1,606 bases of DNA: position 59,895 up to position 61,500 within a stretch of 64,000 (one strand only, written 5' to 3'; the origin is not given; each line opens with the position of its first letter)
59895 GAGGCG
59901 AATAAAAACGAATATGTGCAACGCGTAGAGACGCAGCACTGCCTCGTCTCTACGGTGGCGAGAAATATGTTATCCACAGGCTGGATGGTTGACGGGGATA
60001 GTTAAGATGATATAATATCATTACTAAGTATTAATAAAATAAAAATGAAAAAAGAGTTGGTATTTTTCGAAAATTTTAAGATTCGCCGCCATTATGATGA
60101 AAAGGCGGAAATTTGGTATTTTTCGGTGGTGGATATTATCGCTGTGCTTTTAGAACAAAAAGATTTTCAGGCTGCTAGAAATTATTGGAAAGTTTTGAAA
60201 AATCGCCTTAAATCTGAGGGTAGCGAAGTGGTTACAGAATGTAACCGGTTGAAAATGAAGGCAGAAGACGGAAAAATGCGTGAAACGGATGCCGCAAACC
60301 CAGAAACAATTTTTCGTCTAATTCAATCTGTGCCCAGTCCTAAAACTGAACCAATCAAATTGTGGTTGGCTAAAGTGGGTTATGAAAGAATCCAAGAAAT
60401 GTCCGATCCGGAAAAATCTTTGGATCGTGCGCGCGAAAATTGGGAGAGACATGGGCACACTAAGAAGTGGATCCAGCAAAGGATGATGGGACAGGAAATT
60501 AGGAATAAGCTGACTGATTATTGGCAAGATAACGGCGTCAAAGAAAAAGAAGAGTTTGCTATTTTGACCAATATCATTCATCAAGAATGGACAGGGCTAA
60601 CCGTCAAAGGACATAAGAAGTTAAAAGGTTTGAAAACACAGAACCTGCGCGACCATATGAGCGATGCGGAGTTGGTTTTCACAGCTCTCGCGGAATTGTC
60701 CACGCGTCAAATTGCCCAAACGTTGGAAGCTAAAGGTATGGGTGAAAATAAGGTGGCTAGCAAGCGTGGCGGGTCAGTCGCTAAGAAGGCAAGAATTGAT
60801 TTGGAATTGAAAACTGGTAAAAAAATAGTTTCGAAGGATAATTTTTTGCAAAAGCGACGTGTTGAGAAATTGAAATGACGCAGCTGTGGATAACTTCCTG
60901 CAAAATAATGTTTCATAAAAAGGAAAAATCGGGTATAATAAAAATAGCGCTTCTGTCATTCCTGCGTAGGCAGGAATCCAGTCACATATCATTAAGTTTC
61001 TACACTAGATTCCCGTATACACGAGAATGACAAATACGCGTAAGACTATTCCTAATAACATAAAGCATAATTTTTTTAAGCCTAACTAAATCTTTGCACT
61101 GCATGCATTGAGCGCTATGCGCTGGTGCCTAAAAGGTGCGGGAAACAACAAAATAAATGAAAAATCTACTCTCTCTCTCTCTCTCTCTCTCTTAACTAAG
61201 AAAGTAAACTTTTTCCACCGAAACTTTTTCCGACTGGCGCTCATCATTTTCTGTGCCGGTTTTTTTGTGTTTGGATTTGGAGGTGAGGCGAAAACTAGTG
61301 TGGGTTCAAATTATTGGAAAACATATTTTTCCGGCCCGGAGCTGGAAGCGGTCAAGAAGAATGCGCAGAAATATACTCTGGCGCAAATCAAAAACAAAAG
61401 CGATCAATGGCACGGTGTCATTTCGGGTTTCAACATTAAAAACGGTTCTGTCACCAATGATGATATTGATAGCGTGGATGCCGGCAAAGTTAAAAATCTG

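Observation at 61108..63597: (CT)12 microsatellite in the 5' end of a large beta-helix surface protein: candidate slipped-strand phase-variation switch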

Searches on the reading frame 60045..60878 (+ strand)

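Call 10: search_protein_families(library=pfam, proteins=[window:60045-60878:+], max_evalue=0.1)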
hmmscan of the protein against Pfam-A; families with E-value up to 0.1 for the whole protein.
window:60045-60878:+ (277 aa): 3 families
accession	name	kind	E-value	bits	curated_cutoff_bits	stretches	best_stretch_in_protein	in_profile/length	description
PF02498.22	Bro-N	-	4.6e-07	30.8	25.6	1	15-110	3-92/96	BRO family, N-terminal domain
PF18863.6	AbiJ_NTD4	-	0.0091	16.9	34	0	134-208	5-85/152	AbiJ N-terminal domain 4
PF25263.1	DUF7863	-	0.0092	16.1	25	0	29-91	100-164/169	Domain of unknown function (DUF7863)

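Call 37: search_protein_families(library=phrogs, proteins=[window:60045-60878:+], max_evalue=0.01)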
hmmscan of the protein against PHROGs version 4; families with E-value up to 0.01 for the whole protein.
window:60045-60878:+ (277 aa): 2 families
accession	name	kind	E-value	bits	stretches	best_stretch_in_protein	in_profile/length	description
phrog_15286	-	unknown function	6.6e-91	305.1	1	2-273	4-272/274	-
phrog_28094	-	unknown function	9.7e-12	46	1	210-266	1-57/66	-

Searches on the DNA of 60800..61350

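Call 83: search_rna_families(source=window, start=60800, end=61350, threshold=evalue, max_evalue=1)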
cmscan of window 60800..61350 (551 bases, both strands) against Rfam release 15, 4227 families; matches with E-value up to 1: 2.
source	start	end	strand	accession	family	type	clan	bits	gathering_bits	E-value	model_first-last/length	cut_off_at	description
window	60951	61035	+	RF00754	mir-279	Gene; miRNA;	CL00095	19.6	56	0.37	1-87/87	no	mir-279 microRNA precursor family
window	60947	61037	-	RF04138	mir-9243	Gene; miRNA;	-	19.5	83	0.42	1-86/86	no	mir-9243 microRNA precursor family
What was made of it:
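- There is no known RNA family here (call 83).
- Tried and rejected: Rfam on 60800..61350 gave only chance hairpin matches far below gathering scores (call 83).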
